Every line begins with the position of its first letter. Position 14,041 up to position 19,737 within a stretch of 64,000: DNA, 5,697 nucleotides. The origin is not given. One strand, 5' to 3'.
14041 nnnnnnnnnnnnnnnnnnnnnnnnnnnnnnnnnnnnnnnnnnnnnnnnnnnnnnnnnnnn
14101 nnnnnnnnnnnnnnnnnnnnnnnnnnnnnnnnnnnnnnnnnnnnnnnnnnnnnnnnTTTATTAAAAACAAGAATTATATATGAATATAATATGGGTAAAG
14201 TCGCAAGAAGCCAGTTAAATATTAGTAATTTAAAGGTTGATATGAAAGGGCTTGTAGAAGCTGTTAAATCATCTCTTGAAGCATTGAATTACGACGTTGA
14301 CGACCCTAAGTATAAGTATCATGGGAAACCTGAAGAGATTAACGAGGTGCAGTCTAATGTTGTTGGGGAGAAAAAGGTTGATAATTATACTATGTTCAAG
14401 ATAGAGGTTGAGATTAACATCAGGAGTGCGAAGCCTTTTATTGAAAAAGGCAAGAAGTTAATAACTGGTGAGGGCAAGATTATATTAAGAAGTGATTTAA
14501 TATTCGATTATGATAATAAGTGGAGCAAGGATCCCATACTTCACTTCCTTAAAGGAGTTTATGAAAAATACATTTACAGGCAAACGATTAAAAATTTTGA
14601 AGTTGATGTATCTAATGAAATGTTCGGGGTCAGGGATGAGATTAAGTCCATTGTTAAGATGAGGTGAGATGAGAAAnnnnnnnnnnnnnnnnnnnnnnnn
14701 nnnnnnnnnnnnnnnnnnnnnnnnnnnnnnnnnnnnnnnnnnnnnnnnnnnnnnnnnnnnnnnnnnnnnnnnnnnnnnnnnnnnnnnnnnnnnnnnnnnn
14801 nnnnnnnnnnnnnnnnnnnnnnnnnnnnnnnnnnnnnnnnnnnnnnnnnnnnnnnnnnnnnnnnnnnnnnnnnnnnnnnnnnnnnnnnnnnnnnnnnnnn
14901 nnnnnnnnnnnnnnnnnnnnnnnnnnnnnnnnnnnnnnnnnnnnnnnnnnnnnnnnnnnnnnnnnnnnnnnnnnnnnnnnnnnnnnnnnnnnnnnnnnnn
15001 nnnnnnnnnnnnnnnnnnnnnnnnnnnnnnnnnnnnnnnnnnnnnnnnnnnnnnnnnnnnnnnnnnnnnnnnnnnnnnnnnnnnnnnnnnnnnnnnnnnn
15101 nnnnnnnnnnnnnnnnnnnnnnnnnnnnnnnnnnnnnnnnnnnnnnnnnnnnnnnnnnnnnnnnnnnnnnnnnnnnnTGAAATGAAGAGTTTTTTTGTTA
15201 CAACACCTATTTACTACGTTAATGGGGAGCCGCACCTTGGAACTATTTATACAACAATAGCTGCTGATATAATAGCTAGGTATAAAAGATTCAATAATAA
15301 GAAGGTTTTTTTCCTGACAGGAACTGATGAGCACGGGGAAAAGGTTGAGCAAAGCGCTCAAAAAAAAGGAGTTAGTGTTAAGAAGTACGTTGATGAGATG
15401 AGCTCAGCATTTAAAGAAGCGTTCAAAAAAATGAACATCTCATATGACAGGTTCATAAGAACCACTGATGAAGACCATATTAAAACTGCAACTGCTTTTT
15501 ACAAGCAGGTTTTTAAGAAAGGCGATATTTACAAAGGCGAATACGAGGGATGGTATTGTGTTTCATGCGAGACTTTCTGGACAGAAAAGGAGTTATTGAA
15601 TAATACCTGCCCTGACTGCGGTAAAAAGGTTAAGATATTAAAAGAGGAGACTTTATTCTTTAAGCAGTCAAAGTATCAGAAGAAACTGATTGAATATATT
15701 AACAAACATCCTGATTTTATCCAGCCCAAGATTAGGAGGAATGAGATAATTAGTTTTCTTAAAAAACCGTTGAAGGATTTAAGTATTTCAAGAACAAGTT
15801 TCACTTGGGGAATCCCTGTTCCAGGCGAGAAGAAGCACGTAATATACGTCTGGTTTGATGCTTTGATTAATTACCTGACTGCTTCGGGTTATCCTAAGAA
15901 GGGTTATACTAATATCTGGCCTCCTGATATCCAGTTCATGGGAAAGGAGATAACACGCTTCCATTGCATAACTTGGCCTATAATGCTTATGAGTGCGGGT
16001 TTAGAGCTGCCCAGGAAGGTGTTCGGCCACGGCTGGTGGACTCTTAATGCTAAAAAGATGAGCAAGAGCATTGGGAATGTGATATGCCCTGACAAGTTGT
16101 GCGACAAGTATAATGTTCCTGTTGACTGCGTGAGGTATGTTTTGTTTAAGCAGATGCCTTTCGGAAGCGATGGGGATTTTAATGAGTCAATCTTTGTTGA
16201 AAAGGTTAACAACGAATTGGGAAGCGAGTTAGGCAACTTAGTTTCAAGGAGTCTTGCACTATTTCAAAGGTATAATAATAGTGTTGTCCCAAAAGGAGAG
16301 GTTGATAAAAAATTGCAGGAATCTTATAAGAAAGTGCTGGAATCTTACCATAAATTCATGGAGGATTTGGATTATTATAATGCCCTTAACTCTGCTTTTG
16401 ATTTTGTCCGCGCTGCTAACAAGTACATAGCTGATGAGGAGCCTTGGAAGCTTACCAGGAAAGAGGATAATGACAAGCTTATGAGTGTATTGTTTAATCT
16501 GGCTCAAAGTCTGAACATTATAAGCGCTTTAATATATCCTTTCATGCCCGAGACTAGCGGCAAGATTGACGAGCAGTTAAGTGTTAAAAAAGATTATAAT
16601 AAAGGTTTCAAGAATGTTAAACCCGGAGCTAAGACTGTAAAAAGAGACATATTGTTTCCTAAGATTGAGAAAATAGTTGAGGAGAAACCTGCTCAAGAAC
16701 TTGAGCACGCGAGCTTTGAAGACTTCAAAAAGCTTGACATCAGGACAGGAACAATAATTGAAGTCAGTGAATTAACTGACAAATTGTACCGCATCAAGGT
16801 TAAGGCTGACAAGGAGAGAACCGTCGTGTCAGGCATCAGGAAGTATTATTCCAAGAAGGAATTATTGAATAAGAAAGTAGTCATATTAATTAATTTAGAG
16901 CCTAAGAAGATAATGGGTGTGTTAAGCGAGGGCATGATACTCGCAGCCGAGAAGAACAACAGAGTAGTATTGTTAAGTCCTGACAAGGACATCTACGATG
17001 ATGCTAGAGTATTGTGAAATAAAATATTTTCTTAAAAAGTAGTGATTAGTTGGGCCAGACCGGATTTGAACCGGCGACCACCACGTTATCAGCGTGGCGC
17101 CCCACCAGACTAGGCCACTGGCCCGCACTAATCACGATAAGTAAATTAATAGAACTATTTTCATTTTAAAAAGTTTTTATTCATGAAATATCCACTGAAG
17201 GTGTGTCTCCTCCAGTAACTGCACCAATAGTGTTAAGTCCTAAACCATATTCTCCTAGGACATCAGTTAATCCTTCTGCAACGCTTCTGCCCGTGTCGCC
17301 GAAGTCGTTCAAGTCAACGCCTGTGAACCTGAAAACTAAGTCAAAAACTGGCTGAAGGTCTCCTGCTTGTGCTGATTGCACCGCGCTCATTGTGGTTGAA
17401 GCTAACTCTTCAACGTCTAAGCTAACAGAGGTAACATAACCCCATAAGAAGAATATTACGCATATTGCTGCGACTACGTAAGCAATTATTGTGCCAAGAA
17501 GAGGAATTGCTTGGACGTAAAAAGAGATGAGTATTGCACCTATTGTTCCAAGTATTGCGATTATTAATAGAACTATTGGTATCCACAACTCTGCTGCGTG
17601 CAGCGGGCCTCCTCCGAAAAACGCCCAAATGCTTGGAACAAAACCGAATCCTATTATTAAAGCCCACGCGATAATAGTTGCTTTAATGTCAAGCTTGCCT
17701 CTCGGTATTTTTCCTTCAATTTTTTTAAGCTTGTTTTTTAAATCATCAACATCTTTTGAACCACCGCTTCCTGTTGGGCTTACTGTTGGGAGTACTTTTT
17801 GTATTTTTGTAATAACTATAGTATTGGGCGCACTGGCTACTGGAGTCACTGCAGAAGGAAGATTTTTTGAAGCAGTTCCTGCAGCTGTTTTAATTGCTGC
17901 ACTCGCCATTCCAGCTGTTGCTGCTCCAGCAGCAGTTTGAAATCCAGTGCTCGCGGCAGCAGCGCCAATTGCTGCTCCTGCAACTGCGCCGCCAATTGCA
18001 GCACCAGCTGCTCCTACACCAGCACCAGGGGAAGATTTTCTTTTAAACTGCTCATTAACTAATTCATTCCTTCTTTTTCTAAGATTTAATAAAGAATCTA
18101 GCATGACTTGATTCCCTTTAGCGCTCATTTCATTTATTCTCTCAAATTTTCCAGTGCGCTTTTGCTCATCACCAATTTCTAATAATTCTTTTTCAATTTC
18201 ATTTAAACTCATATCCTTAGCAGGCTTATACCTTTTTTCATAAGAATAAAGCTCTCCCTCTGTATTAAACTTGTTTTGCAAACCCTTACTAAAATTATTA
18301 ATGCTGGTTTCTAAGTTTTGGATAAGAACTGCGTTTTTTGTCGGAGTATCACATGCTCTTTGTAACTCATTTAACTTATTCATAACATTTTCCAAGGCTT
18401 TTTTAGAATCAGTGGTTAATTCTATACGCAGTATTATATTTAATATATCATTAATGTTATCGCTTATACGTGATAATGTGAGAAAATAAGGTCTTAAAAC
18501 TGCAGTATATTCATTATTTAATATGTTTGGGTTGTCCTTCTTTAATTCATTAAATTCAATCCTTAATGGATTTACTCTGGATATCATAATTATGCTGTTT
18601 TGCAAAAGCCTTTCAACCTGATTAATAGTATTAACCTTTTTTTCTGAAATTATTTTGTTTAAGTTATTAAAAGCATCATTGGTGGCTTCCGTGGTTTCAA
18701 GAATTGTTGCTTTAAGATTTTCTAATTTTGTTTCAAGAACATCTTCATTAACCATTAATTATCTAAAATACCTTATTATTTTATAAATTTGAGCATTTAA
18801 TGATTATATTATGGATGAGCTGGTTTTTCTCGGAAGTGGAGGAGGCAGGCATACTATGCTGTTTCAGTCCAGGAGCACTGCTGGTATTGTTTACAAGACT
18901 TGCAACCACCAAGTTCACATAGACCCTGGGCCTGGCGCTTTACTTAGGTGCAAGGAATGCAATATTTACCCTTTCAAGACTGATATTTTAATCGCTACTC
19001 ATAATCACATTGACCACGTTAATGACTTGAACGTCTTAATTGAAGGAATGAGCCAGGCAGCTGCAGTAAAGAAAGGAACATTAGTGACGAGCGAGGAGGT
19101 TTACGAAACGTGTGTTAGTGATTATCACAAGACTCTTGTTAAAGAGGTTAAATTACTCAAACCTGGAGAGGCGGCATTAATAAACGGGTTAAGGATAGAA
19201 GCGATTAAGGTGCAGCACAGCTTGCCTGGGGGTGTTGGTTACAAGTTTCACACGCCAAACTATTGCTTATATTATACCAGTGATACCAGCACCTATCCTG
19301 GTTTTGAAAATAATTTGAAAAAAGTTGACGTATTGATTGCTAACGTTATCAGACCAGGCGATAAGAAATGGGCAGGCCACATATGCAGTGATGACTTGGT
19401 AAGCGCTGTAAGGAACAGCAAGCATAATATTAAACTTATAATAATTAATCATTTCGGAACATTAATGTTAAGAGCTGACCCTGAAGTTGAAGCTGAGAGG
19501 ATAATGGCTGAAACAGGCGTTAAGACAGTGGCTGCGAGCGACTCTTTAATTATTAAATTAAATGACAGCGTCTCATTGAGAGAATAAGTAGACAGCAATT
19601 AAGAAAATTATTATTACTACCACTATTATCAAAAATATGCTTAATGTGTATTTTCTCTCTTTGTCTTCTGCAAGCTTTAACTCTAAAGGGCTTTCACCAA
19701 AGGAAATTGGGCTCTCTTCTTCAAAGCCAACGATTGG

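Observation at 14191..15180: Tandem paralogous small proteins inserted between aCPSF1 and metG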

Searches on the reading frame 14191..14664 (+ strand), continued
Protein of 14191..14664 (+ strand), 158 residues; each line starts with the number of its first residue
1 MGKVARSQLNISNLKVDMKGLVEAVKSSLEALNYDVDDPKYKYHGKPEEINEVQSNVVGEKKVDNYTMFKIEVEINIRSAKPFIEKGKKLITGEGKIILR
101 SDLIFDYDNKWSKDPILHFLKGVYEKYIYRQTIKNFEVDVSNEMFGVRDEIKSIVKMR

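Call 76: find_related_loci(query=A1, collection=viral_contigs, flank=5000)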
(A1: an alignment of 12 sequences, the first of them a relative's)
Query A1 (158 aa) in viral_contigs; peptide patterns used: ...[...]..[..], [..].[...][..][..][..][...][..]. (x = any residue, [..] = any of these).
108 stretches matched a pattern, but none encodes a relative of the query by tblastn (E <= 1e-3).

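Call 84: search_protein_families(library=ncbifam, proteins=[L009:7792-8967:+, L027:4176-6134:+], max_evalue=0.001)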
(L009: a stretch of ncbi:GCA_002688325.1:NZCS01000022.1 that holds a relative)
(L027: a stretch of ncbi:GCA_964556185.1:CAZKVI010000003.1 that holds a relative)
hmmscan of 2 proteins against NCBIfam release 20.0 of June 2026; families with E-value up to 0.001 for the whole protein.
L009:7792-8967:+ (391 aa): 3 families
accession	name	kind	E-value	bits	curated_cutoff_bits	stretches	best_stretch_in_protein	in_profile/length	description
NF003108.1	PRK04031.1-1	equivalog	1e-140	469.7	300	2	10-284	1-275/419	DNA primase DnaG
TIGR01391.1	dnaG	equivalog_domain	1.5e-09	37.2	283.6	1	169-269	253-359/414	DNA primase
TIGR00334.1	5S_RNA_mat_M5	equivalog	1.6e-05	25.1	110.65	1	173-272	3-114/174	ribonuclease M5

L027:4176-6134:+ (652 aa): 6 families
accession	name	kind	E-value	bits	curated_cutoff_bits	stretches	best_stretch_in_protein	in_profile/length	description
TIGR00764.1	lon_rel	equivalog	7.2e-13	48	516.6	1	59-169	453-562/608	ATP-dependent protease LonB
TIGR02902.1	spore_lonB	equivalog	4.8e-11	42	723.3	1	84-177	419-511/531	ATP-dependent protease LonB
TIGR02903.1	spore_lon_C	equivalog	1.9e-08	33.3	678.8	1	80-170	499-588/615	Lon family ATP-dependent protease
NF008053.0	PRK10787.1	equivalog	2.9e-07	29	891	1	93-173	663-743/784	endopeptidase La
TIGR00763.1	lon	equivalog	8.5e-07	27.8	608.05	1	107-171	701-765/795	endopeptidase La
NF041438.1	SepM_fam_S16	equivalog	6.5e-05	22.1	200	1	98-168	219-291/340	SepM family pheromone-processing serine protease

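Call 85: list_cluster_members(proteins=[P0016, P0018, P0022, P0028, P0036, P0055, P0080, P0105, P0125, P0150])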
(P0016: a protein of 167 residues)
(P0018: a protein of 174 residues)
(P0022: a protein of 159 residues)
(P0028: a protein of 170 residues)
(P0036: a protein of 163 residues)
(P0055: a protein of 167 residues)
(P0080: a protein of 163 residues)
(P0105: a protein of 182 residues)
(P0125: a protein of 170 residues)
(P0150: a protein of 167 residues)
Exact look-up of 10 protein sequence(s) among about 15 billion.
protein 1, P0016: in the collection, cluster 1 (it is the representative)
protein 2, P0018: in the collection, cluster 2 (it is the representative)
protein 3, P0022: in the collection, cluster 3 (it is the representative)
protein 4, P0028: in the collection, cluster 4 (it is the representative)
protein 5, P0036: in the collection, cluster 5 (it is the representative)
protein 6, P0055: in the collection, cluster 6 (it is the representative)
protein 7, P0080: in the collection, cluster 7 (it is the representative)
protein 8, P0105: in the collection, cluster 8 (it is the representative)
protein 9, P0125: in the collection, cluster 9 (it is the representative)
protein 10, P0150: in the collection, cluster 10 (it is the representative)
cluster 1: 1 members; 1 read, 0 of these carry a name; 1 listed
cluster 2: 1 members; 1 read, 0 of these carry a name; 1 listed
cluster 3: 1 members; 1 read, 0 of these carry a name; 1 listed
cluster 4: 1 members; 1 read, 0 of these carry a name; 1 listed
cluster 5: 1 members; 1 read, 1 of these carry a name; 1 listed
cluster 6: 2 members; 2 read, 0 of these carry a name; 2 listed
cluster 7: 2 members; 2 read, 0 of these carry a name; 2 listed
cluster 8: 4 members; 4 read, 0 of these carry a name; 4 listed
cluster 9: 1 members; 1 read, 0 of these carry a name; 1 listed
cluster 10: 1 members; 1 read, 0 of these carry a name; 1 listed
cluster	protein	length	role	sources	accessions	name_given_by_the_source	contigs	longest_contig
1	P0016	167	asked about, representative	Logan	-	-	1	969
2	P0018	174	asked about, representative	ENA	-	-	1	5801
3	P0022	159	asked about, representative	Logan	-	-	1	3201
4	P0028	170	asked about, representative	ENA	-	-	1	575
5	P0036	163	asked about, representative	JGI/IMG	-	hypothetical protein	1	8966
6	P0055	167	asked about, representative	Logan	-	-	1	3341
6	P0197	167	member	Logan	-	-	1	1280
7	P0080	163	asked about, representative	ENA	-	-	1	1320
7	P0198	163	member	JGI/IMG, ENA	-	-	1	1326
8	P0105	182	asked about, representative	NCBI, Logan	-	-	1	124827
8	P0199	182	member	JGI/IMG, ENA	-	-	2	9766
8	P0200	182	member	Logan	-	-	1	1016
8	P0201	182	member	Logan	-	-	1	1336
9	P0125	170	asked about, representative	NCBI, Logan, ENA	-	-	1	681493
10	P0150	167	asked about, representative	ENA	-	-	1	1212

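Call 91: search_protein_families(library=pfam, proteins=[L013:3314-3877:+, L021:172-741:+, L009:4250-4663:+, L009:7190-7486:+], max_evalue=0.01)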
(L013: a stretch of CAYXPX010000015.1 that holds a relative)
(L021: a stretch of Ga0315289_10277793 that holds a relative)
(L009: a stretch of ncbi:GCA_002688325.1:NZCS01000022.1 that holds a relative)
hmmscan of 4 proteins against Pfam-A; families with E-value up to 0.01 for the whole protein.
L013:3314-3877:+ (188 aa): 1 family
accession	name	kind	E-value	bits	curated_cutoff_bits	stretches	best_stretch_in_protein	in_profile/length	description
PF00571.33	CBS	-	3.3e-27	95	24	2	77-130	1-54/57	CBS domain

L021:172-741:+ (190 aa): 1 family
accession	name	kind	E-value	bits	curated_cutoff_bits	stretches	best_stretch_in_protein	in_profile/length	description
PF00571.33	CBS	-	8.3e-26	90.5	24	2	7-60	1-55/57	CBS domain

L009:4250-4663:+ (138 aa): 1 family
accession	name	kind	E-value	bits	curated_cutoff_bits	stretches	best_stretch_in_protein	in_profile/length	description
PF00571.33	CBS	-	8.8e-31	106.4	24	2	69-121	1-54/57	CBS domain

L009:7190-7486:+ (99 aa): 0 families

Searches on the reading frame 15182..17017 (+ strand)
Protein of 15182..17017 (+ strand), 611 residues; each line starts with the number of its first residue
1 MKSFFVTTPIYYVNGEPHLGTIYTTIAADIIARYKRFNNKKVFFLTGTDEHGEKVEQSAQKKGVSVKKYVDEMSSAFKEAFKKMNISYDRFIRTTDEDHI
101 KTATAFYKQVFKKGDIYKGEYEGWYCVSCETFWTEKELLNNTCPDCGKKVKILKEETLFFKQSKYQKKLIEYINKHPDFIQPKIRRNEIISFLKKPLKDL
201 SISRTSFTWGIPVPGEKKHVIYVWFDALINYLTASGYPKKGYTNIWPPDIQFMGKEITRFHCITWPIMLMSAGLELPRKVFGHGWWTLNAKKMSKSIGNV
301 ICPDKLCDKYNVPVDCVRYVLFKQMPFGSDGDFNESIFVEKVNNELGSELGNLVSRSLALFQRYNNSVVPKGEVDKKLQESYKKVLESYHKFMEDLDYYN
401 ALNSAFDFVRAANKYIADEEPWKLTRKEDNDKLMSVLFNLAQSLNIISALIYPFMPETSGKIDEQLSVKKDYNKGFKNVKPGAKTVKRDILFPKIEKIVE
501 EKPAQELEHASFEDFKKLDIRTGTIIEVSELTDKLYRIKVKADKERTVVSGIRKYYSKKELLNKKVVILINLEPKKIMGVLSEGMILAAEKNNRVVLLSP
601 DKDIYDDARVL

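Call 70: search_protein_families(library=pfam, proteins=[window:15182-17017:+], max_evalue=0.0001)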
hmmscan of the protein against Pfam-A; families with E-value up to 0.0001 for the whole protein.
window:15182-17017:+ (611 aa): 6 families
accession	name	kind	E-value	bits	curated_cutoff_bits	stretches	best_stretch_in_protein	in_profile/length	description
PF09334.17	tRNA-synt_1g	-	8.7e-113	377.5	20.1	2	137-357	163-390/391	tRNA synthetases class I (M)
PF00133.28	tRNA-synt_1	-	4.3e-28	98.7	22.7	2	2-214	23-244/414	tRNA synthetases class I (I, L, M and V)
PF01588.26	tRNA_bind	-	8e-22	77.6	27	1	520-604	1-91/96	Putative tRNA binding domain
PF01406.26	tRNA-synt_1e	-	1.5e-12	47.9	27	1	13-121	19-126/301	tRNA synthetases class I (C) catalytic domain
PF19303.5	Anticodon_3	-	1.6e-09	38.3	23.5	1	371-497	7-137/152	Anticodon binding domain of methionyl tRNA ligase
PF08264.19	Anticodon_1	-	3.3e-06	27.5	25.1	1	375-463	1-87/148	Anticodon-binding domain of tRNA ligase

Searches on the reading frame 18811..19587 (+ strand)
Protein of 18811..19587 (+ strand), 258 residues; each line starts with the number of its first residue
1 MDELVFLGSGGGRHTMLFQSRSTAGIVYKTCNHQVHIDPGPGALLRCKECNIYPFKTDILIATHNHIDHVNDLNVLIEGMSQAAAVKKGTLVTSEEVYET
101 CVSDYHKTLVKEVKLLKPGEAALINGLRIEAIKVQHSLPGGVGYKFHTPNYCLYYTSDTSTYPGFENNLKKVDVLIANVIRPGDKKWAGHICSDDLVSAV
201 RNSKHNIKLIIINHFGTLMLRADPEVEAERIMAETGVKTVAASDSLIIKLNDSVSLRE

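Call 70: search_protein_families(library=pfam, proteins=[window:18811-19587:+], max_evalue=0.0001)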
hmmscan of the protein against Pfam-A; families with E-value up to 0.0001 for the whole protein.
window:18811-19587:+ (258 aa): 2 families
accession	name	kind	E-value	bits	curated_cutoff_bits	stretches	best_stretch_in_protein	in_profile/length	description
PF12706.13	Lactamase_B_2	-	1.1e-15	58.2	27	1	33-209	1-196/200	Beta-lactamase superfamily domain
PF13483.12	Lactamase_B_3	-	7.3e-08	33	24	1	32-181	16-135/160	Beta-lactamase superfamily domain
